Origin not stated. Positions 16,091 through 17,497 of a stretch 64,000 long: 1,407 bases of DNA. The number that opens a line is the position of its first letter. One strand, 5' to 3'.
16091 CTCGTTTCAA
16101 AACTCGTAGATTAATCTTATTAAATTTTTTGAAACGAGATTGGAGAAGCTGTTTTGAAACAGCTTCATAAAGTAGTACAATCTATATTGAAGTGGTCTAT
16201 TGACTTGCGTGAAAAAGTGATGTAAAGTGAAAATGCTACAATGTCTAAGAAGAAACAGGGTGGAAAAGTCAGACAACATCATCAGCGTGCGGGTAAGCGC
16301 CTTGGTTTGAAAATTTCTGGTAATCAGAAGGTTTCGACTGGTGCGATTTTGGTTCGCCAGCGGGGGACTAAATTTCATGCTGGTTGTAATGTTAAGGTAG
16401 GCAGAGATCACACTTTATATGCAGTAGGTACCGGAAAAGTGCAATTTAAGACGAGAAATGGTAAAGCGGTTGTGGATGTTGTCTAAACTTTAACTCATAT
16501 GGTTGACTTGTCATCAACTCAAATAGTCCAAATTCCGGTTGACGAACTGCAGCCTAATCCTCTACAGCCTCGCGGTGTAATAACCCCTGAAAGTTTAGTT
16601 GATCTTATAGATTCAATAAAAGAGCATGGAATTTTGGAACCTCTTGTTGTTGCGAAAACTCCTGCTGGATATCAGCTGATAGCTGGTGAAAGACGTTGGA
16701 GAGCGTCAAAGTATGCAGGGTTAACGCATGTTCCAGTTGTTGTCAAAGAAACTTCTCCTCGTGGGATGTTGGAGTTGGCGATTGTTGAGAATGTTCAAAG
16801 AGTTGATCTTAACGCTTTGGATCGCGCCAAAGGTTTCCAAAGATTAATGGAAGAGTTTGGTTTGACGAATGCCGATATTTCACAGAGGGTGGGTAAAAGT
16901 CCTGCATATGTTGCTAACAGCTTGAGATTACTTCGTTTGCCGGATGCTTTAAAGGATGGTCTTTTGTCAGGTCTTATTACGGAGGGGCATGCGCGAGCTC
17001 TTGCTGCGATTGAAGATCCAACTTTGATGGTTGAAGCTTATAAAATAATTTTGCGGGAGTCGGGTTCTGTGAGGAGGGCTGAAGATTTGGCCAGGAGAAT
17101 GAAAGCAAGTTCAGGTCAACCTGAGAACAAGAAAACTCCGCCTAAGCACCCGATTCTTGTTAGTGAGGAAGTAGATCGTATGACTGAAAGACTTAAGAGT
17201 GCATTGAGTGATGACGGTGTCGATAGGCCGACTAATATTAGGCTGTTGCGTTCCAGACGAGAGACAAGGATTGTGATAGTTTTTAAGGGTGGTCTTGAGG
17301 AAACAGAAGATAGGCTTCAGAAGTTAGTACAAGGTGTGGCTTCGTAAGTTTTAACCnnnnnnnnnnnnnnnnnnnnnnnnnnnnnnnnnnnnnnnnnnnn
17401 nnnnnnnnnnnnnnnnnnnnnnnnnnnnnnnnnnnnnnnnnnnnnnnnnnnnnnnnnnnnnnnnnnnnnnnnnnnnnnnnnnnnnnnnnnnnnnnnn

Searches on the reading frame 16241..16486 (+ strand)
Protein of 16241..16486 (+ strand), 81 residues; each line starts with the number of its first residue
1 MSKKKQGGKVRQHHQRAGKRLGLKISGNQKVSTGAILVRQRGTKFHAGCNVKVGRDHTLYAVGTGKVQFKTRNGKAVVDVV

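Call 11: search_protein_families(library=pfam, proteins=[window:16241-16486:+])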
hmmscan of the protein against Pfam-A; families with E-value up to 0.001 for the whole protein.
window:16241-16486:+ (81 aa): 1 family
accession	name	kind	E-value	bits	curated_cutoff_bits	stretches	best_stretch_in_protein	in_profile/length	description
PF01016.24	Ribosomal_L27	-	7.1e-26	90.5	20.5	1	3-80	2-79/79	Ribosomal L27 protein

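Call 18: find_encoding_contigs(protein=window:16241-16486:+, flank=10000, max_places=10)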
Protein window:16241-16486:+ (81 aa): 3 contigs read that carry it; 2 places shown.
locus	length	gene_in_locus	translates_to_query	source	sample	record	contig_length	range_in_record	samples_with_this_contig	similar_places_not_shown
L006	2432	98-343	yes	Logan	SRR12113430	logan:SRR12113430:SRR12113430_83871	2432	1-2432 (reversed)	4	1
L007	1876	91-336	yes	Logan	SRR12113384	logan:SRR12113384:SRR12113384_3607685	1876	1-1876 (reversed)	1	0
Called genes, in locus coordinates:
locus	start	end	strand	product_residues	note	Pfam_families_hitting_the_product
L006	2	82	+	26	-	?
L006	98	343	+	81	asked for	PF01016:Ribosomal_L27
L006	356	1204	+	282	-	PF02195:ParB_N, PF17762:HTH_ParB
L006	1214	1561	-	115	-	PF10502:Peptidase_S26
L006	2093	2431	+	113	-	?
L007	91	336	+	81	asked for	PF01016:Ribosomal_L27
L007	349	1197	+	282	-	PF02195:ParB_N, PF17762:HTH_ParB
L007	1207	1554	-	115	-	PF10502:Peptidase_S26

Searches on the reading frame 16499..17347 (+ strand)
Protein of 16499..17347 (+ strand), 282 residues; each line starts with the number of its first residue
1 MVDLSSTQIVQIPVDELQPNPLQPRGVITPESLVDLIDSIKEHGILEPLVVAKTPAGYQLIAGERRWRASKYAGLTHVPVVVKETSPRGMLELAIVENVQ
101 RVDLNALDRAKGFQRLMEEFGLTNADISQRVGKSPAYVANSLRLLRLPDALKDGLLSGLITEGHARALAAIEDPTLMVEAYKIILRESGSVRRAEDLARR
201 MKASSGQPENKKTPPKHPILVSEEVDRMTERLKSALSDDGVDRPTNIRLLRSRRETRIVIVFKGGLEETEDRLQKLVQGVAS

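Call 11: search_protein_families(library=pfam, proteins=[window:16499-17347:+])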
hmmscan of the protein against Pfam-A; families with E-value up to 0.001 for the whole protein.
window:16499-17347:+ (282 aa): 3 families
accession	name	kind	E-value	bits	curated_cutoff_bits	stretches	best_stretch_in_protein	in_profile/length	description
PF02195.25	ParB_N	-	4.8e-30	103.9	26.3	1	8-100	2-95/95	ParB N-terminal domain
PF17762.8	HTH_ParB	-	5e-30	104.1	22.6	1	103-202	2-101/102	ParB HTH domain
PF08535.16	KorB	-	0.00023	21.5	22.3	0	121-162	3-44/89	KorB domain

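Call 29: find_homologous_proteins(query=window:16499-17347:+, max_evalue=1e-30)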
Query window:16499-17347:+ (282 aa): 7979 proteins with E <= 1e-30 among 8000 candidates; the best 120 are listed.
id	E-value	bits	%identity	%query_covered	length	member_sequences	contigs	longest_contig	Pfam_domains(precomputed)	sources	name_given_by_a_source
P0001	9.5e-175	597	100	100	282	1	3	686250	PF17762.9,PF02195.27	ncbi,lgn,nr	ncbi:MAG: ParB/RepB/Spo0J family partition protein [Candidatus Blackburnbacteria bacterium]|nr:ParB/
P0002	1.3e-150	518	86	99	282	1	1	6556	PF17762.9,PF02195.27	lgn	-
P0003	4.2e-150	516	86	98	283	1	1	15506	PF17762.9,PF08535.16,PF02195.27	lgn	-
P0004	1.7e-149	514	84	100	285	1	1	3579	PF17762.9,PF08535.16,PF02195.27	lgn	-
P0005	1.1e-148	512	84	100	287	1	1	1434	PF17762.9,PF02195.27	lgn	-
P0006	2.4e-147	507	85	100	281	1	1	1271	PF17762.9,PF08535.16,PF02195.27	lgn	-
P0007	2.4e-147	507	84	100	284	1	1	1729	PF17762.9,PF02195.27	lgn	-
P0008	7.6e-147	506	84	100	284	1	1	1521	PF17762.9,PF08535.16,PF02195.27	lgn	-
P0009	1.5e-146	505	82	99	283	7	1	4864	PF17762.9,PF02195.27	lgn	-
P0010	3.8e-146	503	82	99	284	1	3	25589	PF17762.9,PF02195.27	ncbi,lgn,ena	ncbi:MAG: ParB/RepB/Spo0J family partition protein [Patescibacteria group bacterium]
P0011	1.4e-145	501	82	99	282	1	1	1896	PF17762.9,PF02195.27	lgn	-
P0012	2.4e-144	497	82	99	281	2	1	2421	PF17762.9,PF08535.16,PF02195.27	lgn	-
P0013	3.1e-141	487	79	100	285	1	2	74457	PF17762.9,PF08535.16,PF02195.27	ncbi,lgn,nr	ncbi:MAG: ParB/RepB/Spo0J family partition protein [Candidatus Blackburnbacteria bacterium]|nr:ParB/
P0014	5.1e-141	487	79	99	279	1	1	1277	PF17762.9,PF02195.27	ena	-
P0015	2.5e-140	484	81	98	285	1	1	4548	PF17762.9,PF08535.16,PF02195.27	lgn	-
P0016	2.6e-140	484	80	98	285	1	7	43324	PF17762.9,PF08535.16,PF02195.27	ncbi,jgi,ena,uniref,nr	ncbi:MAG: hypothetical protein A2782_03010 [Candidatus Blackburnbacteria bacterium RIFCSPHIGHO2_01_F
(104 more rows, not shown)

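Call 30: find_encoding_contigs(protein=P0003, flank=10000, max_places=2)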
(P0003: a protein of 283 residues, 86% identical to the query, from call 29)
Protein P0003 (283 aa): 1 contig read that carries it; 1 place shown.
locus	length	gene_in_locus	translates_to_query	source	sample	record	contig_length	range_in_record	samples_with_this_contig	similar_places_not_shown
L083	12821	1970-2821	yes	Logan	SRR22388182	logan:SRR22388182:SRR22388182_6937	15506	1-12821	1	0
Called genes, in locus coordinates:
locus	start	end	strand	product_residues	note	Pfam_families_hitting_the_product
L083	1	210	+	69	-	?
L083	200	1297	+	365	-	PF01098:FTSW_RODA_SPOVE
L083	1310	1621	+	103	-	PF00829:Ribosomal_L21p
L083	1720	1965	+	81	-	PF01016:Ribosomal_L27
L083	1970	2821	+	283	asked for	PF02195:ParB_N, PF08535:KorB (faint), PF17762:HTH_ParB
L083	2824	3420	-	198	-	PF10502:Peptidase_S26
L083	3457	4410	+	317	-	-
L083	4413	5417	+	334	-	PF09925:DUF2157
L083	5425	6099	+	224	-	-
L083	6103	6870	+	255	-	PF00535:Glycos_transf_2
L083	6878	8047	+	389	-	PF04932:Wzy_C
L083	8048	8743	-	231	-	PF17936:Big_6 (weak), PF19077:Big_13 (faint), PF09136:Glucodextran_B, PF17936:Big_6 (weak)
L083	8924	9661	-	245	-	PF00970:FAD_binding_6 (faint), PF00175:NAD_binding_1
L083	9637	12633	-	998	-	PF11847:GT-C_AftD (weak)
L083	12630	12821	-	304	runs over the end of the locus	PF13506:Glyco_transf_21, PF13641:Glyco_tranf_2_3, PF00535:Glycos_transf_2, PF10111:Glyco_tranf_2_2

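Call 31: find_encoding_contigs(protein=P0010, flank=10000, max_places=2)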
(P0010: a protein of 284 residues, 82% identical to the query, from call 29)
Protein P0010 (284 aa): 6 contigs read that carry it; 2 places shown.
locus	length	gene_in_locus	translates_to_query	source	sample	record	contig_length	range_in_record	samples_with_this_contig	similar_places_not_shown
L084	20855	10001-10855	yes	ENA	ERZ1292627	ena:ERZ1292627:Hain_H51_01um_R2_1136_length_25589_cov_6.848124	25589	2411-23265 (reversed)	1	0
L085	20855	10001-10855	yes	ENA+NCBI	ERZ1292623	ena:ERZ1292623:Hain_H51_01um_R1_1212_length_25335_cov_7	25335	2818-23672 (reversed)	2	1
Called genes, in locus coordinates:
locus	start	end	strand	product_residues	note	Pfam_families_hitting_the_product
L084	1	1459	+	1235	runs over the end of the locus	PF00270:DEAD, PF00271:Helicase_C (weak), PF00575:S1 (faint), PF23459:S1_RRP5 (faint)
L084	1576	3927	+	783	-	PF00091:Tubulin, PF14890:Intein_splicing, PF14528:LAGLIDADG_3 (faint), PF00091:Tubulin, PF12327:FtsZ_C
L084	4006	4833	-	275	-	PF01797:Y1_Tnp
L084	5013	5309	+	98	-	-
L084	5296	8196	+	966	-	PF00133:tRNA-synt_1, PF09334:tRNA-synt_1g (faint), PF08264:Anticodon_1, PF19302:DUF5915 (weak)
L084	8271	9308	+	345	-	PF01098:FTSW_RODA_SPOVE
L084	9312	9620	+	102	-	PF00829:Ribosomal_L21p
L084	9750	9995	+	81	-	PF01016:Ribosomal_L27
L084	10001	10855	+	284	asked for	PF02195:ParB_N, PF17762:HTH_ParB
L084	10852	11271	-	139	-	PF10502:Peptidase_S26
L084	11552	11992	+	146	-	-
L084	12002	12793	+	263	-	PF00535:Glycos_transf_2, PF10111:Glyco_tranf_2_2 (weak)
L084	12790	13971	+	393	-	PF04932:Wzy_C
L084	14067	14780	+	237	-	PF09136:Glucodextran_B (weak), PF19077:Big_13 (faint), PF09136:Glucodextran_B (weak), PF17936:Big_6 (weak)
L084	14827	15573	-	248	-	PF00970:FAD_binding_6 (weak), PF00175:NAD_binding_1, PF08030:NAD_binding_6 (faint)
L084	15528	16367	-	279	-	-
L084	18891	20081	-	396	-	-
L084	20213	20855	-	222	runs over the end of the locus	-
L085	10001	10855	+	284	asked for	PF02195:ParB_N, PF17762:HTH_ParB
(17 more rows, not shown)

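Call 32: find_encoding_contigs(protein=P0013, flank=10000, max_places=2)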
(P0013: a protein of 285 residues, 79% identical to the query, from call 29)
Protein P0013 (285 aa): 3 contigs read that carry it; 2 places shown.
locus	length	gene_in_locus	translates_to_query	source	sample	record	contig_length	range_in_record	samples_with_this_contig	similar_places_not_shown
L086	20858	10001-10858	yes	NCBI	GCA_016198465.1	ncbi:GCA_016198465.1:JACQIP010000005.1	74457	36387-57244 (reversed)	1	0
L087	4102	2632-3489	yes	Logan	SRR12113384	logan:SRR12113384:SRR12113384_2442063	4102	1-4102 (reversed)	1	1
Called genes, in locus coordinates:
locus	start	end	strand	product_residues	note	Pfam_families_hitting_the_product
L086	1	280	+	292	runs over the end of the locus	PF01427:Peptidase_M15 (faint)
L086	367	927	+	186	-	PF00293:NUDIX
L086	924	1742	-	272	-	PF00696:AA_kinase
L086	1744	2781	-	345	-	PF00348:polyprenyl_synt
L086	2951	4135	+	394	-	PF00091:Tubulin, PF12327:FtsZ_C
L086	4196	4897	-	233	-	PF01797:Y1_Tnp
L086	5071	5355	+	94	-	-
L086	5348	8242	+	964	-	PF00133:tRNA-synt_1, PF09334:tRNA-synt_1g (faint), PF08264:Anticodon_1, PF19302:DUF5915 (weak)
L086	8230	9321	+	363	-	PF01098:FTSW_RODA_SPOVE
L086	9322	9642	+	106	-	PF00829:Ribosomal_L21p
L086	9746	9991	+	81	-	PF01016:Ribosomal_L27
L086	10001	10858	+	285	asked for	PF02195:ParB_N, PF08535:KorB (faint), PF17762:HTH_ParB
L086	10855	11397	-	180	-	PF10502:Peptidase_S26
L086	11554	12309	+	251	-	PF00535:Glycos_transf_2, PF10111:Glyco_tranf_2_2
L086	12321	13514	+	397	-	PF04932:Wzy_C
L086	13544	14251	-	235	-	PF19077:Big_13 (faint), PF17936:Big_6 (weak), PF09136:Glucodextran_B, PF17936:Big_6 (weak)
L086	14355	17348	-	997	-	-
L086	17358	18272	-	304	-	PF13641:Glyco_tranf_2_3, PF00535:Glycos_transf_2, PF10111:Glyco_tranf_2_2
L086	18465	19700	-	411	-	-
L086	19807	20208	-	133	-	-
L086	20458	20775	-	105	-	-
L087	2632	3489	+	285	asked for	PF02195:ParB_N, PF08535:KorB (faint), PF17762:HTH_ParB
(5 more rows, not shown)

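Call 33: find_encoding_contigs(protein=P0016, flank=10000, max_places=2)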
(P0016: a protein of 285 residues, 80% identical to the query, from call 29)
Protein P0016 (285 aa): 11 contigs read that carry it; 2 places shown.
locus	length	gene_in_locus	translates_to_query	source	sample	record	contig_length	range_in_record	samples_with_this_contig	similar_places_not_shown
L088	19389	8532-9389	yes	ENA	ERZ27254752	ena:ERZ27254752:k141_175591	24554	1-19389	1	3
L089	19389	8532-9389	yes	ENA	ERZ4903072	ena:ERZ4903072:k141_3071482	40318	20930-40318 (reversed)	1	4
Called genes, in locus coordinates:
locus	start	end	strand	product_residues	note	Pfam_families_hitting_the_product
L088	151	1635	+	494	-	PF05970:PIF1 (weak), PF13604:AAA_30, PF00580:UvrD-helicase (faint), PF13245:AAA_19, PF01443:Viral_helicase1 (faint), PF13538:UvrD_C_2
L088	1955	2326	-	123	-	PF13419:HAD_2 (weak)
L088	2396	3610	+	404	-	PF00091:Tubulin, PF12327:FtsZ_C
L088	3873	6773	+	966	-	PF00133:tRNA-synt_1, PF09334:tRNA-synt_1g (faint), PF08264:Anticodon_1, PF19302:DUF5915 (weak)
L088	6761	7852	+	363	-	PF01098:FTSW_RODA_SPOVE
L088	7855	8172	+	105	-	PF00829:Ribosomal_L21p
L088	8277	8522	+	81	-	PF01016:Ribosomal_L27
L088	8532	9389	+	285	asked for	PF02195:ParB_N, PF08535:KorB (faint), PF17762:HTH_ParB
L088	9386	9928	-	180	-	PF10502:Peptidase_S26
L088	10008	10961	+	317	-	-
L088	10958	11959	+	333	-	PF09925:DUF2157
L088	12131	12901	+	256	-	PF00535:Glycos_transf_2, PF10111:Glyco_tranf_2_2 (weak)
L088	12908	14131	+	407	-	PF04932:Wzy_C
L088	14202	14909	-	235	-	PF19077:Big_13 (faint), PF09136:Glucodextran_B, PF17936:Big_6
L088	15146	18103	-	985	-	-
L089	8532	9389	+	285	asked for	PF02195:ParB_N, PF08535:KorB (faint), PF17762:HTH_ParB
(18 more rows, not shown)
